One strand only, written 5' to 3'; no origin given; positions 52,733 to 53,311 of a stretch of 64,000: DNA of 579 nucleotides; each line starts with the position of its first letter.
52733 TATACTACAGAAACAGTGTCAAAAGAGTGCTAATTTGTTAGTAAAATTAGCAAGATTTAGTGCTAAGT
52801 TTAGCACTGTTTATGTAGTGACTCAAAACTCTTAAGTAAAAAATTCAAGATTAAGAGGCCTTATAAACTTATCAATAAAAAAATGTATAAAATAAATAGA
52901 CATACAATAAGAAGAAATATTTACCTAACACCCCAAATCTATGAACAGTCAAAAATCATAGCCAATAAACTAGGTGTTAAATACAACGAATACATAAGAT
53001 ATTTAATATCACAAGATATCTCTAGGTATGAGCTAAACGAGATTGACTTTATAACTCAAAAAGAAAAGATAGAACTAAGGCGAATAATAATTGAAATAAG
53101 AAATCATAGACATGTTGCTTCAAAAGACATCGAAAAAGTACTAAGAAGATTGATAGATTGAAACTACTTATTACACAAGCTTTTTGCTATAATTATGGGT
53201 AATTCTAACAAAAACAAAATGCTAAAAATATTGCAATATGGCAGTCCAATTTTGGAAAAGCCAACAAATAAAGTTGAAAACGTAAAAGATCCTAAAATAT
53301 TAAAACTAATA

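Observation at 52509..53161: Iteron-like direct repeats and twin palindromes between tRNA-Leu(UAA) and an RHH-like gene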

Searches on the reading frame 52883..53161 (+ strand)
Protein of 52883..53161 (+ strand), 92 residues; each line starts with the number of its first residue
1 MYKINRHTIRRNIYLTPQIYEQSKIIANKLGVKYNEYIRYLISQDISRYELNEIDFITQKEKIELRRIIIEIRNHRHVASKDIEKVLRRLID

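Call 9: search_protein_families(library=pfam, proteins=[window:52883-53161:+], max_evalue=1)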
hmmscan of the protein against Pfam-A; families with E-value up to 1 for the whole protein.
window:52883-53161:+ (92 aa): 2 families
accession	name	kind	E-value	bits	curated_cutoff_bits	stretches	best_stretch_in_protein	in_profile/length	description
PF12441.14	CopG_antitoxin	-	0.037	15.2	28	1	12-44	46-78/79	CopG antitoxin of type II toxin-antitoxin system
PF21983.2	NikA-like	-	0.04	14.5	27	1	6-42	2-38/72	Mobilization protein NikA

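Call 14: find_homologous_proteins(query=window:52883-53158:+, max_evalue=0.01)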
Query window:52883-53158:+ (92 aa): 1 proteins with E <= 0.01 among 2 candidates.
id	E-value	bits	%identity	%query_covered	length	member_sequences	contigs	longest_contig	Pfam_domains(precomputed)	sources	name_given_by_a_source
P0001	4.9e-48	178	97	100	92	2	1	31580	-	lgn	-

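Call 15: find_encoding_contigs(protein=P0001, flank=10000)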
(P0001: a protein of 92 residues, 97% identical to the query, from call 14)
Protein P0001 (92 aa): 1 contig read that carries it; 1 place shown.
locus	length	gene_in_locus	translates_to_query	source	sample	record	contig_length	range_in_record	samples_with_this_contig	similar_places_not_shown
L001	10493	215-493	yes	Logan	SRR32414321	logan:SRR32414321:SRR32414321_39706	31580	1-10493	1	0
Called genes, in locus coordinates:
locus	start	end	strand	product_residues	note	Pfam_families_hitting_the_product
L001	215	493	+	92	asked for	-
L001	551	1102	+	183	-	PF01327:Pep_deformylase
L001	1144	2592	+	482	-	PF01743:PolyA_pol, PF13735:tRNA_NucTran2_2 (faint), PF12627:PolyA_pol_RNAbd, PF01966:HD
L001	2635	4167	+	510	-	-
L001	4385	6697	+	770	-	PF01138:RNase_PH, PF00575:S1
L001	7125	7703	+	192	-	-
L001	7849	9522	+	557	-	PF03023:MurJ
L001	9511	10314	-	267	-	PF00398:RrnaAD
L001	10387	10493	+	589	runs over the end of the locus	-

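Call 16: find_encoding_contigs(protein=window:52883-53158:+, flank=10000)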
Protein window:52883-53158:+ (92 aa): 5 contigs read that carry it; 3 places shown.
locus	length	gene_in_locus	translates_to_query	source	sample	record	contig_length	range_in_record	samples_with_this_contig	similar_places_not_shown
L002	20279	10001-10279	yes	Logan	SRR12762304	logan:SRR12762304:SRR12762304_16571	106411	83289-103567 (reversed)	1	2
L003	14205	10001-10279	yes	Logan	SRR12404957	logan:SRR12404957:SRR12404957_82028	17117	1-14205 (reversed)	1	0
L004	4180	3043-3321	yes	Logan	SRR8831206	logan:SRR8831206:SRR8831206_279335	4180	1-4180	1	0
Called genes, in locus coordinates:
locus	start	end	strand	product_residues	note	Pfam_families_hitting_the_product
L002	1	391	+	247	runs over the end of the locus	PF02535:Zip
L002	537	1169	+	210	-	PF20582:UPF0758_N, PF04002:RadC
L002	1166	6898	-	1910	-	-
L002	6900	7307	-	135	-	-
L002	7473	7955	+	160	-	-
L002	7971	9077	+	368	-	PF12666:PrgI (faint), PF13620:CarboxypepD_reg, PF09430:EMC7_beta-sandw (weak)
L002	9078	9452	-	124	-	-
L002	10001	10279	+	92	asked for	-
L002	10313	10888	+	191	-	PF01327:Pep_deformylase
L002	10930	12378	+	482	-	PF01743:PolyA_pol, PF12627:PolyA_pol_RNAbd, PF01966:HD, PF13735:tRNA_NucTran2_2 (faint)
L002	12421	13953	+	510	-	-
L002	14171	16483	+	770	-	PF01138:RNase_PH, PF00575:S1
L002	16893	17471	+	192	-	-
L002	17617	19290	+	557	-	PF03023:MurJ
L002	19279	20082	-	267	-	PF00398:RrnaAD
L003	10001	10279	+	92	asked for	-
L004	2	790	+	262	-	?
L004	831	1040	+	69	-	-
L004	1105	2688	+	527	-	PF00239:Resolvase, PF07508:Recombinase, PF13408:Zn_ribbon_recom (weak)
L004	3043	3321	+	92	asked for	-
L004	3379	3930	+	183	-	PF01327:Pep_deformylase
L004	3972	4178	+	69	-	?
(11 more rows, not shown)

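Call 33: search_protein_families(library=phrogs, proteins=[window:52883-53158:+], max_evalue=1)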
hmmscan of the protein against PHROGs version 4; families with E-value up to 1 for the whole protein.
window:52883-53158:+ (92 aa): 3 families
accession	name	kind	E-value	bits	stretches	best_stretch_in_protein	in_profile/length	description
phrog_1286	-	unknown function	0.046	15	1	46-77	23-54/58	-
phrog_7146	-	transcription regulation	0.061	14.8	1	13-47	10-44/88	transcriptional regulator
phrog_29820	-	unknown function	0.067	13.9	1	49-65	34-50/57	-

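Call 34: search_protein_families(library=ncbifam, proteins=[window:52883-53158:+], max_evalue=1)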
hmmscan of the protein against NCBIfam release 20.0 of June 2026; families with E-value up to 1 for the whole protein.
window:52883-53158:+ (92 aa): 0 families

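Call 35: search_solved_structures(query=window:52883-53158:+, max_evalue=10, show_alignments=3)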
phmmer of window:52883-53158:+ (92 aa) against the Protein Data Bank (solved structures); distinct sequences matched with E-value up to 10: 4.
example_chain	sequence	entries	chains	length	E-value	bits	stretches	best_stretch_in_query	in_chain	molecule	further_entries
1sd4_A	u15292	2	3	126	0.53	14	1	45-90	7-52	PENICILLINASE REPRESSOR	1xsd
6hr7_A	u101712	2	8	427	1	13.2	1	34-72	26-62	HMG-CoA reductase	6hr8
4i95_A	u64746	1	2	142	1.3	12.8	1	6-53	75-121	Putative uncharacterized protein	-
7zjk_A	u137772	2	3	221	3.2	11.5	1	10-88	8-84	CspZ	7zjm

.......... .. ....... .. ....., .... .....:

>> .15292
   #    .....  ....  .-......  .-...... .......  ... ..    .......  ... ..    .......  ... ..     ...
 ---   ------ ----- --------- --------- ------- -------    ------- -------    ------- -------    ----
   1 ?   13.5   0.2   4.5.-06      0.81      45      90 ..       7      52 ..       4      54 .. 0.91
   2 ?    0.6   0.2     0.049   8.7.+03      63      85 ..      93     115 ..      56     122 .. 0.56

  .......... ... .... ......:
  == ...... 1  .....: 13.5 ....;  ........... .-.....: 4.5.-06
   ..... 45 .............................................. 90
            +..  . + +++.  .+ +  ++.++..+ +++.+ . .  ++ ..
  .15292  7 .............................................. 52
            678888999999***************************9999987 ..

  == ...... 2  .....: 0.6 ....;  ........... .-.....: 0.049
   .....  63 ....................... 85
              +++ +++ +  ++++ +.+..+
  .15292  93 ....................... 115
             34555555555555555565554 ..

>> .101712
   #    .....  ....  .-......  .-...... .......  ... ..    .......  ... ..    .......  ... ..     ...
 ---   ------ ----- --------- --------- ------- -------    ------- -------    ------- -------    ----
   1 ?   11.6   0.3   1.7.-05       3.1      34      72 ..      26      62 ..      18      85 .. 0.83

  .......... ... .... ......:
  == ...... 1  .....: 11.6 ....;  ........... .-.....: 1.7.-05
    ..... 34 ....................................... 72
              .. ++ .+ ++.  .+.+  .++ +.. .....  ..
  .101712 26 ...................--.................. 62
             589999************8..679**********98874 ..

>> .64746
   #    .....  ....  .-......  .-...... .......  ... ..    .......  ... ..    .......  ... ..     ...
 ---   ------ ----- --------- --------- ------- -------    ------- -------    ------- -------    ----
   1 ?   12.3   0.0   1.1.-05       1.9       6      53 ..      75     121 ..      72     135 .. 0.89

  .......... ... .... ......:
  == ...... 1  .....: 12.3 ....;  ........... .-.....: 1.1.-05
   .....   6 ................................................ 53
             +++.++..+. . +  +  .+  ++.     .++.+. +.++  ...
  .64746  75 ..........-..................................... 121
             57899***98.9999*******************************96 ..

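Call 39: search_protein_representatives(protein=window:52883-53158:+)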
Query: 92 residues. Proteins with E-value up to 0.001 (for the whole library): 11; up to 1e-10: 2; up to 1e-30: 1. The best 11 are listed.
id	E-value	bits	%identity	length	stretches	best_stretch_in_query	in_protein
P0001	1.6e-48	178.3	97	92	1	1-92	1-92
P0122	9.0e-20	86.6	49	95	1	5-91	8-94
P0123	1.2e-10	57.6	33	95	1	9-90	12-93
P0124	1.2e-07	48.0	39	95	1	6-92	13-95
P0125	1.9e-05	41.0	30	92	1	7-92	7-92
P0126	8.9e-05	38.9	31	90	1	7-90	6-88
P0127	2.2e-04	37.6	46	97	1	6-51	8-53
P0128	3.8e-04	36.8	34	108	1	5-72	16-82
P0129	7.4e-04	35.9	33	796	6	21-53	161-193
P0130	7.6e-04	35.9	34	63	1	31-91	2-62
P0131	9.9e-04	35.5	25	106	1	8-88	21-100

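Call 40: predict_structure(protein=window:52883-53158:+)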
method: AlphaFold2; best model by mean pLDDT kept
length: 92 residues; sequences in the alignment: 1
mean_pLDDT: 50.8   pTM: 0.35
mean pLDDT of the five models: 50.8, 50.6, 50.5, 49.7, 49.2
residues with pLDDT >= 90: 0; 70-90: 3; 50-70: 45; < 50: 44
segments of 3 or more residues with pLDDT < 50: 1-15, 44-53, 76-92
pLDDT, mean of each block of 10 residues (from residue 1): 33 48 66 64 49 52 55 49 43 41
secondary structure, 60 per line:
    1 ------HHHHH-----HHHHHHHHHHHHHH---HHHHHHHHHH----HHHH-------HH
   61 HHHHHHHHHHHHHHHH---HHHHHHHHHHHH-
elements in order: H7-11 H17-30 H34-43 H48-51 H59-76 H80-91
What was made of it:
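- Tried and rejected: Single-sequence AlphaFold gave an unusable model (pLDDT 51; call 40).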

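Call 42: find_homologous_proteins(query=A1, max_evalue=0.001)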
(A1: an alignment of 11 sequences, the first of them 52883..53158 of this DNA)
Query A1 (11 sequences) (92 aa, profile of the alignment): 11 proteins with E <= 0.001 among 629 candidates.
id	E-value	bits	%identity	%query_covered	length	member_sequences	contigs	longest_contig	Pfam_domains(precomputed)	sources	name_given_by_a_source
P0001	1.2e-29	120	97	100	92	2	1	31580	-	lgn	-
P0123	9.3e-28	114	33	89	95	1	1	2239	-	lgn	-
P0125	1.0e-25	107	31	92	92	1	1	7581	-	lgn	-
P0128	1.9e-24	103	35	75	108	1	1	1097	-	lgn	-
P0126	4.9e-24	102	31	91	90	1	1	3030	-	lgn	-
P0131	6.4e-23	98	26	41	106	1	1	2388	-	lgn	-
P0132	3.0e-19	87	27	90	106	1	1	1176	-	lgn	-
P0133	3.7e-19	86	34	41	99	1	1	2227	-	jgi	jgi:hypothetical protein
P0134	3.0e-14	71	-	-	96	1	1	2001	-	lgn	-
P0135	1.0e-12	66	33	46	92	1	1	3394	-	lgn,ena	-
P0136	5.8e-8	50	26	67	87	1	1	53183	-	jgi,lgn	-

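Call 43: find_encoding_contigs(protein=P0123, flank=5000, max_places=3)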
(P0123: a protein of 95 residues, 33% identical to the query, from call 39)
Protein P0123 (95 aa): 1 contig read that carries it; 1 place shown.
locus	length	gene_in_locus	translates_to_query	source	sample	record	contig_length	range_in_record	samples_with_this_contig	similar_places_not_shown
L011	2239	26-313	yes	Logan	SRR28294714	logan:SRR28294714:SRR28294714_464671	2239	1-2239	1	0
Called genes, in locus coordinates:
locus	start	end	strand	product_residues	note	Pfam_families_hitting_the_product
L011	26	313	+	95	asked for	-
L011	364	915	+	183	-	PF01327:Pep_deformylase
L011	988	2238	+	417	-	?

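Call 44: find_encoding_contigs(protein=P0125, flank=6000, max_places=3)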
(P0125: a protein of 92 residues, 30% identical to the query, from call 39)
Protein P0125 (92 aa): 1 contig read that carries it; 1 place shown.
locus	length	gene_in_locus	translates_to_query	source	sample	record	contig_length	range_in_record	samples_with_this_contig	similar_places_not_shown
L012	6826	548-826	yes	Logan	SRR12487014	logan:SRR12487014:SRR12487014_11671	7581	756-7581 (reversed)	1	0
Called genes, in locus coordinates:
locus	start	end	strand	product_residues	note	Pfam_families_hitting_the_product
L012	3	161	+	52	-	?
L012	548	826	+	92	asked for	-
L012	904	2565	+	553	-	PF06418:CTP_synth_N, PF00117:GATase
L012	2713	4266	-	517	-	PF01676:Metalloenzyme, PF06415:iPGM_N, PF00884:Sulfatase (weak), PF01663:Phosphodiest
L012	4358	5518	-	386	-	PF01702:TGT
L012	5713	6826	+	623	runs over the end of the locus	?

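Call 45: find_encoding_contigs(protein=P0136, flank=6000, max_places=3)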
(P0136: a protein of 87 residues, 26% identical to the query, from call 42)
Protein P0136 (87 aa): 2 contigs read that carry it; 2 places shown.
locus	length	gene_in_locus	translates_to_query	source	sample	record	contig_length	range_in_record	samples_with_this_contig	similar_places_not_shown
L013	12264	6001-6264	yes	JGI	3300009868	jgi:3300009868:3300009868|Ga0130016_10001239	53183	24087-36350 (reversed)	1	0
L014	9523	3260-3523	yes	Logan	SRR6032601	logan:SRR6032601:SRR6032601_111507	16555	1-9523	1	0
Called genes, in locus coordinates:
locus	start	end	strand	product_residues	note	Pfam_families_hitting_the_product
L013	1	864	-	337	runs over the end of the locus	PF09587:PGA_cap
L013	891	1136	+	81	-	-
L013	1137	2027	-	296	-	-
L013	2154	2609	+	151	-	-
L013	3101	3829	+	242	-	-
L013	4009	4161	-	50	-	-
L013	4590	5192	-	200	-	-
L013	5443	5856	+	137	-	-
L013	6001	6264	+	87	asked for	-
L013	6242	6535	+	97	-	PF15738:YafQ_toxin (weak)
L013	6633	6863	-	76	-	-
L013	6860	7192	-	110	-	PF18924:DUF5674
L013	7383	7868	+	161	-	-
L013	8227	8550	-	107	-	-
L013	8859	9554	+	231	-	-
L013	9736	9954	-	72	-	-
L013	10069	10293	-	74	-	-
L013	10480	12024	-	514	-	-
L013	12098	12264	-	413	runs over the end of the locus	PF07690:MFS_1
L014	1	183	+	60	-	?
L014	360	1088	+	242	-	-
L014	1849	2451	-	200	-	-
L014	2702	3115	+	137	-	-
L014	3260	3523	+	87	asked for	-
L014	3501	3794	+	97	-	PF15738:YafQ_toxin (weak)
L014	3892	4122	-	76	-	-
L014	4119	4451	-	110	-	PF18924:DUF5674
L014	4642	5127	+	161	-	-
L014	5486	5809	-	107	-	-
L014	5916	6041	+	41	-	-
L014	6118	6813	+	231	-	-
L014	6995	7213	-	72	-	-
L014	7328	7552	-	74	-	-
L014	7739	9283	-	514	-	-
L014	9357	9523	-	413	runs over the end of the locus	PF07690:MFS_1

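Call 46: find_encoding_contigs(protein=P0122, flank=6000, max_places=4)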
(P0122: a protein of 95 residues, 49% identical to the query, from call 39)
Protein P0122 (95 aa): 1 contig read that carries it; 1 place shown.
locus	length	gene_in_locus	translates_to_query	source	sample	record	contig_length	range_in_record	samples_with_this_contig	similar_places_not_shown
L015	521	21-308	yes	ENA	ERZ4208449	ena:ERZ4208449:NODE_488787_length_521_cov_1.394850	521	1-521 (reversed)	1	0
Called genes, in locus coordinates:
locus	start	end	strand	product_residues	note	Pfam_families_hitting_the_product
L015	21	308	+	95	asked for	-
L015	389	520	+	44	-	?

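Call 53: find_related_loci(query=A4, collection=genome_contigs, flank=4000)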
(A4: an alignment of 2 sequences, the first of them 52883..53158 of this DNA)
Query A4 (92 aa) in genome_contigs; peptide patterns used: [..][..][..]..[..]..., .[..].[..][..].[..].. (x = any residue, [..] = any of these).
28 stretches matched a pattern, but none encodes a relative of the query by tblastn (E <= 1e-3).

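Call 56: find_encoding_contigs(protein=P0124, flank=5000, max_places=3)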
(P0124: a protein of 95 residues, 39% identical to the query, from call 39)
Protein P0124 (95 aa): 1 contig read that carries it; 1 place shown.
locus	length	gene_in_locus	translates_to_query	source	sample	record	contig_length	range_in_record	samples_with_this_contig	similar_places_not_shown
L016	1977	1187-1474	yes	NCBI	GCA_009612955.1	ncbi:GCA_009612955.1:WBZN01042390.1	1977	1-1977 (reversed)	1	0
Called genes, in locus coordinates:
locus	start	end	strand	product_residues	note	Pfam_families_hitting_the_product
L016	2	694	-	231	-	?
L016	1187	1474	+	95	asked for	-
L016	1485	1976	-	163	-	?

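Call 67: search_protein_families(library=pfam, alignment_id=A2, max_evalue=0.1)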
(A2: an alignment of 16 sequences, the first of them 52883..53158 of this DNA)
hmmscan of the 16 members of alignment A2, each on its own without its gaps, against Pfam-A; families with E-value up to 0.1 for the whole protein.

A. member 1, window:52883-53158:+ (92 aa): 2 families
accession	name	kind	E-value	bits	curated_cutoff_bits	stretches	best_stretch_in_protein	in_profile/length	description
PF12441.14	CopG_antitoxin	-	0.037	15.2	28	1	12-44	46-78/79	CopG antitoxin of type II toxin-antitoxin system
PF21983.2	NikA-like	-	0.04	14.5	27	1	6-42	2-38/72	Mobilization protein NikA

B. families by the number of members that match (of 16 scanned): 12 families
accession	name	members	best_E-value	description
PF21983.2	NikA-like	3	0.00032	Mobilization protein NikA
PF12046.13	CCB1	2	0.015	Cofactor assembly of complex C subunit B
PF12441.14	CopG_antitoxin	2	0.031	CopG antitoxin of type II toxin-antitoxin system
PF10241.14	KxDL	1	0.01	Uncharacterized conserved protein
PF05635.17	23S_rRNA_IVP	1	0.014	23S rRNA-intervening sequence protein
PF14809.11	TGT_C1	1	0.016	C1 domain of tRNA-guanine transglycosylase dimerisation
PF19262.4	DUF5905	1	0.021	Family of unknown function (DUF5905)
PF20893.2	DUF6845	1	0.023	Domain of unknown function (DUF6845)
PF15023.12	DUF4523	1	0.032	Protein of unknown function (DUF4523)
PF25378.1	PUA_NSUN2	1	0.037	NSUN2 PUA domain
PF10884.14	DUF2683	1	0.041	Protein of unknown function (DUF2683)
PF02807.20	ATP-gua_PtransN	1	0.083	ATP:guanido phosphotransferase, N-terminal domain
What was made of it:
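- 52883..53161 (+): 92-aa ribbon-helix-helix protein of a rare, unannotated, antitoxin-related family, with no toxin partner here. Sub-threshold Pfam hits to CopG_antitoxin and NikA-like (calls 9, 67).
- Sequence matches to RHH Pfam families are below threshold (E about 0.04; calls 9, 67).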

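Call 68: search_solved_structures(query=A2, max_evalue=10, show_alignments=3)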
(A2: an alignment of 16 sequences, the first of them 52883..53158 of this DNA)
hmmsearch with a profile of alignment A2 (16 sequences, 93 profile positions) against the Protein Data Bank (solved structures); distinct sequences matched with E-value up to 10: 36.
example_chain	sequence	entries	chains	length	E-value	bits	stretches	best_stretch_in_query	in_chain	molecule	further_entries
4tsk_A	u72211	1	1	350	0.049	17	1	38-83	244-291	Ketol-acid reductoisomerase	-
2fzf_A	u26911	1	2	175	0.065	16.6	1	53-83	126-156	hypothetical protein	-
2x06_A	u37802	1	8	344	0.094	16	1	10-40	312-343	L-SULFOLACTATE DEHYDROGENASE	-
3h87_C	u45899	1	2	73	0.19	15.1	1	18-52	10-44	Putative uncharacterized protein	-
2ba3_A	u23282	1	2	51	0.25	14.7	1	6-42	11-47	NikA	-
7yll_A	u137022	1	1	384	0.38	14.1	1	5-41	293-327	DNA polymerase IV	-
7q03_A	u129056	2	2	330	0.44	13.9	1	46-86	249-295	Ketol-acid reductoisomerase from Methanothermococcus thermolithotrophicus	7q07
3jaj_D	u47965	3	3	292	0.51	13.7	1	29-75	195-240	Ribosomal protein uL18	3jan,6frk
3j7o_D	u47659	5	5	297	0.52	13.7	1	29-75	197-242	Ribosomal protein uL18 | uL18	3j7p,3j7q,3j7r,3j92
6jsx_A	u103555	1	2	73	0.66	13.3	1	16-73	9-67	Flagellar biosynthesis protein FlaG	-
7ucj_D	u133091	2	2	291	0.73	13.2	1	29-75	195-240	Ribosomal_L18_c domain-containing protein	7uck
3jag_D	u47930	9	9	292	0.73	13.2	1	29-75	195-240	uL18 | 60S ribosomal protein L5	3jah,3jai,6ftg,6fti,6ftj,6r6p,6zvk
9h4n_G2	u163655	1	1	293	0.74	13.2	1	29-75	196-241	Large ribosomal subunit protein uL18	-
11he_L5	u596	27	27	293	0.74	13.2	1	29-75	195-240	60S ribosomal protein L5 | uL18 | Ribosomal_L18_c domain-containing protein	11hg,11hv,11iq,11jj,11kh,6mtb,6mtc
6swa_D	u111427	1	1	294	0.74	13.2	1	29-75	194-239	60S ribosomal protein L5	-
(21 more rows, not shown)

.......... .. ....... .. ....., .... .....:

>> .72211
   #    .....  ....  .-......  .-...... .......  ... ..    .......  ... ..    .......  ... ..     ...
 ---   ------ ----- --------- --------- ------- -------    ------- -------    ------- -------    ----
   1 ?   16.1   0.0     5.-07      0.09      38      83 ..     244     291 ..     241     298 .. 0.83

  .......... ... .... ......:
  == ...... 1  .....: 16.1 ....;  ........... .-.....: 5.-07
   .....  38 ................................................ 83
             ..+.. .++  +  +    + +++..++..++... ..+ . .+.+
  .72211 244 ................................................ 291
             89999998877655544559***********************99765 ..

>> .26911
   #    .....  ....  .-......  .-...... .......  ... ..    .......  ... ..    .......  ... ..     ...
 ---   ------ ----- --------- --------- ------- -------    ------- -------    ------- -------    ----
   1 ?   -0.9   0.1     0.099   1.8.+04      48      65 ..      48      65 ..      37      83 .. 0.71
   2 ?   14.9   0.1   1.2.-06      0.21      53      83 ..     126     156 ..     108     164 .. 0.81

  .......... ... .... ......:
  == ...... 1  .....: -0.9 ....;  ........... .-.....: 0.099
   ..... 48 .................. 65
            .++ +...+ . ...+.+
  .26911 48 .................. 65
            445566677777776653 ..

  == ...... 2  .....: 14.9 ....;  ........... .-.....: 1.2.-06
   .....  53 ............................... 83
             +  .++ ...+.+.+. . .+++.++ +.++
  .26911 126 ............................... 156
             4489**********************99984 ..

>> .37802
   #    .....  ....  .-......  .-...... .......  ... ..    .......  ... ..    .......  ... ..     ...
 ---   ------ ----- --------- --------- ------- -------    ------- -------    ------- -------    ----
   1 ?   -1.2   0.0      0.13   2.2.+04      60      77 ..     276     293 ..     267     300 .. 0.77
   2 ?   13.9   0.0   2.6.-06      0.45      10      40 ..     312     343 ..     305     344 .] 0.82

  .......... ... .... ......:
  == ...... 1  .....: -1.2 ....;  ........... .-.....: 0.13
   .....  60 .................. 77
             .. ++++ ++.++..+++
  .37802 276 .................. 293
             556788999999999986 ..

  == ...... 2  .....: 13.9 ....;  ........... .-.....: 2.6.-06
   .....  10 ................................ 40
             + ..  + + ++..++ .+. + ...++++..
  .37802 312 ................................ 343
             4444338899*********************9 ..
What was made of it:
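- On Ribbon-helix-helix (Arc/MetJ/CopG) DNA-binding superfamily: PDB sequence search gives nothing significant (calls 35, 68).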
